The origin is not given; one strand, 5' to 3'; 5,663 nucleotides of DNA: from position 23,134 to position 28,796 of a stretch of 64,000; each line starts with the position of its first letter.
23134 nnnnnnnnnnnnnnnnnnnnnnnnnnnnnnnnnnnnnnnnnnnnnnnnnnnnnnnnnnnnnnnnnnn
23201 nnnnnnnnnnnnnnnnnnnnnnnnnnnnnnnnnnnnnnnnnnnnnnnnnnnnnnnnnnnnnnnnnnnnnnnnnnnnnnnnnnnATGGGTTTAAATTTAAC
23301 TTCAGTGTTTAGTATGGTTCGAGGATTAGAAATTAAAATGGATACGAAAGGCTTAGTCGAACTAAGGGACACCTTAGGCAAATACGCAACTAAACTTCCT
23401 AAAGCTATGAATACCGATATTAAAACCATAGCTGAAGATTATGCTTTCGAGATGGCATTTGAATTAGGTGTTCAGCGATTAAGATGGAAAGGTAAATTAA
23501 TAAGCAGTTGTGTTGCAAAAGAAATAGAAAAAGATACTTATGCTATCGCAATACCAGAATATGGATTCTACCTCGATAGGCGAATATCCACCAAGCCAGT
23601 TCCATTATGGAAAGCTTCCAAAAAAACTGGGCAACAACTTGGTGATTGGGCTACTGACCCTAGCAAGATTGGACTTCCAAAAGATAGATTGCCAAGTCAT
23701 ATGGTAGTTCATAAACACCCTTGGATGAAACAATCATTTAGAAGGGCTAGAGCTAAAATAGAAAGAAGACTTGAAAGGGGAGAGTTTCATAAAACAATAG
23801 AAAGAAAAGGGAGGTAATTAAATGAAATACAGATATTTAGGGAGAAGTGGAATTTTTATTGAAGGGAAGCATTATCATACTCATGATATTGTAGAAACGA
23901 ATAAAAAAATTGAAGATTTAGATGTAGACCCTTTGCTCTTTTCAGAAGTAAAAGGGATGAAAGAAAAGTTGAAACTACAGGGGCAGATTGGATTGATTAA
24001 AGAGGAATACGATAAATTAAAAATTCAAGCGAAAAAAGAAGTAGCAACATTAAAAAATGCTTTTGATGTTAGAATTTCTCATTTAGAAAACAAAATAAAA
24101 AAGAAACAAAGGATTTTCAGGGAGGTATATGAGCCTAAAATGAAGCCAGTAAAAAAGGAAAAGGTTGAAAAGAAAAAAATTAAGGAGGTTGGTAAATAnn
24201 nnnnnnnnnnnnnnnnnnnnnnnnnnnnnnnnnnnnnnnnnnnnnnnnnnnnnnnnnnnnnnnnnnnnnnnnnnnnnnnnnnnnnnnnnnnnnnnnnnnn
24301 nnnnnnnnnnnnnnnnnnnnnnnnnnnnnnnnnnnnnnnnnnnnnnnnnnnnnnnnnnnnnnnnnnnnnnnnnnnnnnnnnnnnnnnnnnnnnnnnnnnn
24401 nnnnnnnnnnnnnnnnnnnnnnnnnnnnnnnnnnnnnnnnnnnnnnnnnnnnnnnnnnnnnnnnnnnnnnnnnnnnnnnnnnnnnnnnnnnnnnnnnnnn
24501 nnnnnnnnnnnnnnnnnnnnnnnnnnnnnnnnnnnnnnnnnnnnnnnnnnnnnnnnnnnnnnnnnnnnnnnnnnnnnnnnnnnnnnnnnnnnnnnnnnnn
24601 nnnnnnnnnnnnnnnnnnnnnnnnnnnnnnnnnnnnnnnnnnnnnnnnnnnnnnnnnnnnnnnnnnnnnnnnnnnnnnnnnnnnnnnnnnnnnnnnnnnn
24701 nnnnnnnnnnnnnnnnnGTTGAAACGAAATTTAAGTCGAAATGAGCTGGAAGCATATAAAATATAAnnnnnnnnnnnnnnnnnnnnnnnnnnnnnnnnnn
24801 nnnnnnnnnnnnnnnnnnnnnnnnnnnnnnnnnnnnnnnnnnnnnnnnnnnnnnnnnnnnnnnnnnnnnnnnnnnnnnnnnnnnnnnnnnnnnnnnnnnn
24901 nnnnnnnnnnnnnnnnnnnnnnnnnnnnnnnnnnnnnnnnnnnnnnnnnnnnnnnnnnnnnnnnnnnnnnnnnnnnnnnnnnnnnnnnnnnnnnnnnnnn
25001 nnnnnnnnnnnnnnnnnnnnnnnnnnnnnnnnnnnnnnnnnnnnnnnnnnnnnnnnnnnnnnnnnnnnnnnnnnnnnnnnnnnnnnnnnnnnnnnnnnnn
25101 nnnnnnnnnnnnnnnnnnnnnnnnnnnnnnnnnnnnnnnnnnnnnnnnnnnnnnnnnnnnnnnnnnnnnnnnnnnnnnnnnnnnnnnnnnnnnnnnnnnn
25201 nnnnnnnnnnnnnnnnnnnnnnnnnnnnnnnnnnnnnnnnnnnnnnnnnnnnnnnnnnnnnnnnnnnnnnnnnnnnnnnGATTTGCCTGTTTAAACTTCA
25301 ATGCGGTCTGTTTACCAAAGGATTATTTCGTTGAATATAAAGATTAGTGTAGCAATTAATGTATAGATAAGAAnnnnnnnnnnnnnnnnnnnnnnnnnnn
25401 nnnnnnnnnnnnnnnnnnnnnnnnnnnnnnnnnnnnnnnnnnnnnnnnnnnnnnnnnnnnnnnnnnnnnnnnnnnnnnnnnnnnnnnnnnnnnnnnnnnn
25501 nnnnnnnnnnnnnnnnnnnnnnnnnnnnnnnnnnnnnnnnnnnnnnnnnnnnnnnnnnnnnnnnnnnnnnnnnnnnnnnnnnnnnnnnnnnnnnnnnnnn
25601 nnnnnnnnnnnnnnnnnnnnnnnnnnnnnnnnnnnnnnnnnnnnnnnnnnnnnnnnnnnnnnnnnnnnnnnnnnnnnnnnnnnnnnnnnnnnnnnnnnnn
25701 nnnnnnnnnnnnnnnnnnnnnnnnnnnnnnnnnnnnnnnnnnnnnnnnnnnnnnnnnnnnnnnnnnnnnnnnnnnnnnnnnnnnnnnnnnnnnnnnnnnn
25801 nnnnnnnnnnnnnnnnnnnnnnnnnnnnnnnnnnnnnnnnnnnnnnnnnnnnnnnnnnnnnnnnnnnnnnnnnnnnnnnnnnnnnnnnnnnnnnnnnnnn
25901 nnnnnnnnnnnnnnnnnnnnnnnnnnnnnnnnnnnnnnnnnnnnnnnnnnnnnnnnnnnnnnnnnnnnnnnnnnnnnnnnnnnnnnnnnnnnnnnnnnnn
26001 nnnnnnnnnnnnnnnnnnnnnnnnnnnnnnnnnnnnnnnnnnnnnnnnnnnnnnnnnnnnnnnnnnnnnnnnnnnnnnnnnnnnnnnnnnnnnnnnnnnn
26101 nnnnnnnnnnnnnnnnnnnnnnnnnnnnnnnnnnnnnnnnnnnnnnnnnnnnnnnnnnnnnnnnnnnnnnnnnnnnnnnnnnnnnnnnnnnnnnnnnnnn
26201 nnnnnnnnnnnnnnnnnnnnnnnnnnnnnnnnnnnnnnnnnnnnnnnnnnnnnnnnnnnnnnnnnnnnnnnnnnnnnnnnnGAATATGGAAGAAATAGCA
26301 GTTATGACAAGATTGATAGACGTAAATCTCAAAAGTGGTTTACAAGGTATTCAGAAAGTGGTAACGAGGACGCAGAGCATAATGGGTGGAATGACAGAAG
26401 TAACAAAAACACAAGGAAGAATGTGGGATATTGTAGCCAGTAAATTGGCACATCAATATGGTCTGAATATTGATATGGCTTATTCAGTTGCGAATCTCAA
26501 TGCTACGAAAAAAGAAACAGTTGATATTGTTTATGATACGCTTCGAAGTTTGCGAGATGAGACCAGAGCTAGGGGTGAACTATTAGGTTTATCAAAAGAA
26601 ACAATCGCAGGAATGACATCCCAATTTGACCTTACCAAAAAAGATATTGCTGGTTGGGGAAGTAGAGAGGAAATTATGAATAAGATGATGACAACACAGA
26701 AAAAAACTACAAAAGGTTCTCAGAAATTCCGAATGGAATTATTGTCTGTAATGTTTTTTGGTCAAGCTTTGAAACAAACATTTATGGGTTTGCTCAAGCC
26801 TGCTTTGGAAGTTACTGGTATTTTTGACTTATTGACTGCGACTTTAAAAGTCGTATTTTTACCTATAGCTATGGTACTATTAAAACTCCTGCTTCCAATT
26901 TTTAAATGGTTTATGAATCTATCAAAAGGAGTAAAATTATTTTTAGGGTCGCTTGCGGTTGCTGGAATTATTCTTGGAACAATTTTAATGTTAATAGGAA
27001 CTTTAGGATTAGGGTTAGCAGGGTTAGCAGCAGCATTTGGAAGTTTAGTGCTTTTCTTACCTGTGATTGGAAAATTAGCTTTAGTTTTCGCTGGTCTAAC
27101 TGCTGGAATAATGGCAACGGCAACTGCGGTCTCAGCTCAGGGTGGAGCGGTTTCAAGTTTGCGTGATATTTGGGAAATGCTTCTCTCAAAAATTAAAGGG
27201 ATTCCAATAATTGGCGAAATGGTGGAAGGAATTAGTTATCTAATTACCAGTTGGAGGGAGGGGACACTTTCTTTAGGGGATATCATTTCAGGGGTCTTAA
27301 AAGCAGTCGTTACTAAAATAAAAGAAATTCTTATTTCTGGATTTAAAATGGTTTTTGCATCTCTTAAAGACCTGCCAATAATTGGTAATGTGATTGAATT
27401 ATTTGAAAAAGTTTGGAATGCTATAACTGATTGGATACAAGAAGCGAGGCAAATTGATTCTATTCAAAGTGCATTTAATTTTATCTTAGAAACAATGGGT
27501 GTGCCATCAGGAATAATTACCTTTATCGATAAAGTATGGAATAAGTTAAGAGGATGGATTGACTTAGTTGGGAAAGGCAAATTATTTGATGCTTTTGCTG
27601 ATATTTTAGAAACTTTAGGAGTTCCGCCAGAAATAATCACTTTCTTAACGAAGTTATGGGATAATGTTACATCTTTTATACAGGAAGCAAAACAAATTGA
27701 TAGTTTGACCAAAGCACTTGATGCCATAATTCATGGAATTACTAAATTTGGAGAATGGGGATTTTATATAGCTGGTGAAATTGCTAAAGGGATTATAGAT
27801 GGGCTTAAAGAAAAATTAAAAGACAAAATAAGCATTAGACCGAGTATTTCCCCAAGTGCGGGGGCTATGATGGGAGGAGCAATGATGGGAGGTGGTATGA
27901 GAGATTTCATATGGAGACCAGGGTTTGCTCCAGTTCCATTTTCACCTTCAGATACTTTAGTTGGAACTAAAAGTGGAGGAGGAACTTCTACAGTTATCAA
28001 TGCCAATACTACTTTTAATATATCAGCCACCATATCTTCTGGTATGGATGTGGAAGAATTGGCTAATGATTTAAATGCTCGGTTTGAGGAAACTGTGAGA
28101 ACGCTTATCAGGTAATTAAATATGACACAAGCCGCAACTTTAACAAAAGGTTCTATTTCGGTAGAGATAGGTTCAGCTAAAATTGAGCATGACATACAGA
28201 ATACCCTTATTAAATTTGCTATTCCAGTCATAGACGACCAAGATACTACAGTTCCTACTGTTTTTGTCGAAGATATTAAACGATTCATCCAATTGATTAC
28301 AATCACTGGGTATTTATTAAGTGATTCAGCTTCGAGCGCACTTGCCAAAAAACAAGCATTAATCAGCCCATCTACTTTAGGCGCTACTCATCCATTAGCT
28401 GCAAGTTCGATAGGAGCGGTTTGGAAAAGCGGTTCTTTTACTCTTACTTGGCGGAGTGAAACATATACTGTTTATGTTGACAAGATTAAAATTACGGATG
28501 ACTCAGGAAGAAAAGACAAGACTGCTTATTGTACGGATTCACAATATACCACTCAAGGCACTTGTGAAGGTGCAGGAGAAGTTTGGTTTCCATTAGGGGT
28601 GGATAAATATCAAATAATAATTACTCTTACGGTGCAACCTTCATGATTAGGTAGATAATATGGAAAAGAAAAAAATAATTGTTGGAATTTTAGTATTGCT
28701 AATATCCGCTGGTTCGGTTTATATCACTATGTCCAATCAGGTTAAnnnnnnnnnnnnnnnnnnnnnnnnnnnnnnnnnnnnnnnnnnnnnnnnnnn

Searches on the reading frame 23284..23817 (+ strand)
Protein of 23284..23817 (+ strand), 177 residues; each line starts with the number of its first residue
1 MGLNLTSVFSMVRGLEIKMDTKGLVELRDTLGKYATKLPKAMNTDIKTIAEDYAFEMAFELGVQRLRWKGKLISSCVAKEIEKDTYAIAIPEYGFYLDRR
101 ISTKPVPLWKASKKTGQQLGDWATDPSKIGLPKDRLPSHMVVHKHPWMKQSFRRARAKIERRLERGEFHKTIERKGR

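Call 26: search_protein_families(library=phrogs, proteins=[window:23284-23817:+], max_evalue=0.01)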
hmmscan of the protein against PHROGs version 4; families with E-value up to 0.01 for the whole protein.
window:23284-23817:+ (177 aa): 1 family
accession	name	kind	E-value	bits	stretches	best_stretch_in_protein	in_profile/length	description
phrog_5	-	connector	0.006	17.4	1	16-165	90-203/239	tail completion or Neck1 protein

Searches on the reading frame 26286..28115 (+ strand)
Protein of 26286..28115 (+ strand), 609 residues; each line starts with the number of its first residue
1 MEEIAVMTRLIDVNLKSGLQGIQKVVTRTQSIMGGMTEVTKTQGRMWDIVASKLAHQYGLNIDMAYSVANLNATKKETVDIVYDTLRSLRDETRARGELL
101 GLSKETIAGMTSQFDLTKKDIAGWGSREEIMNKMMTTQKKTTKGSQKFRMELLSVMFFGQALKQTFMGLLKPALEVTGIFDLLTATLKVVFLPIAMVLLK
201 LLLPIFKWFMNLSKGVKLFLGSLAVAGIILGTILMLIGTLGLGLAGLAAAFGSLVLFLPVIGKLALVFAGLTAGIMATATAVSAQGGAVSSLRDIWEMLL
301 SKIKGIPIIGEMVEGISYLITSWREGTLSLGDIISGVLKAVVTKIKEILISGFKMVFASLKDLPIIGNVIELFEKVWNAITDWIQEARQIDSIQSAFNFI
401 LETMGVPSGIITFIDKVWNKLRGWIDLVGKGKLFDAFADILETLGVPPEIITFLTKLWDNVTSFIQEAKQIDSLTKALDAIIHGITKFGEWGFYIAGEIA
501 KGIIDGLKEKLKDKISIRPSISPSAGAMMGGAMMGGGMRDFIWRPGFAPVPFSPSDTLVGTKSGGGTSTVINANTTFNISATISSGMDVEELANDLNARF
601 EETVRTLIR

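Call 8: search_protein_families(library=pfam, proteins=[window:26286-28115:+], max_evalue=0.01)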
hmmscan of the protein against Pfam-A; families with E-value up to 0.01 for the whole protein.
window:26286-28115:+ (609 aa): 1 family
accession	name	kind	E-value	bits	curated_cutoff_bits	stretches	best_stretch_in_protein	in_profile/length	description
PF04746.17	DUF575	-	0.0011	19.6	25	1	295-341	12-58/101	Protein of unknown function (DUF575)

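Call 26: search_protein_families(library=phrogs, proteins=[window:26286-28115:+], max_evalue=0.01)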
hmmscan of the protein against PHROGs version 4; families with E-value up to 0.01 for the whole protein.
window:26286-28115:+ (609 aa): 1 family
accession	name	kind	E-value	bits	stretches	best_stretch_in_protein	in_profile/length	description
phrog_305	-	tail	0.0037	16.9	1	179-489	344-620/1001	tail length tape measure protein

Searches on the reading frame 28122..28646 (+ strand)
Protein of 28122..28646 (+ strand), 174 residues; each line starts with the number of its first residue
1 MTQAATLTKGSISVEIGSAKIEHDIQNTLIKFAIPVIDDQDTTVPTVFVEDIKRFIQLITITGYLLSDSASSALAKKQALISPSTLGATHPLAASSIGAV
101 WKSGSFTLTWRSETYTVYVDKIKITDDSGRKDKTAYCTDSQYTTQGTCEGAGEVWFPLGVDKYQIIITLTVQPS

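Call 26: search_protein_families(library=phrogs, proteins=[window:28122-28646:+], max_evalue=0.01)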
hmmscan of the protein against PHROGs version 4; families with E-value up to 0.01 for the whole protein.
window:28122-28646:+ (174 aa): 0 families

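Call 48: search_protein_families(library=ncbifam, proteins=[window:28122-28646:+], max_evalue=0.05)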
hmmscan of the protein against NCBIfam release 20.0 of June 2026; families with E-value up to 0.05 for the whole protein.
window:28122-28646:+ (174 aa): 0 families
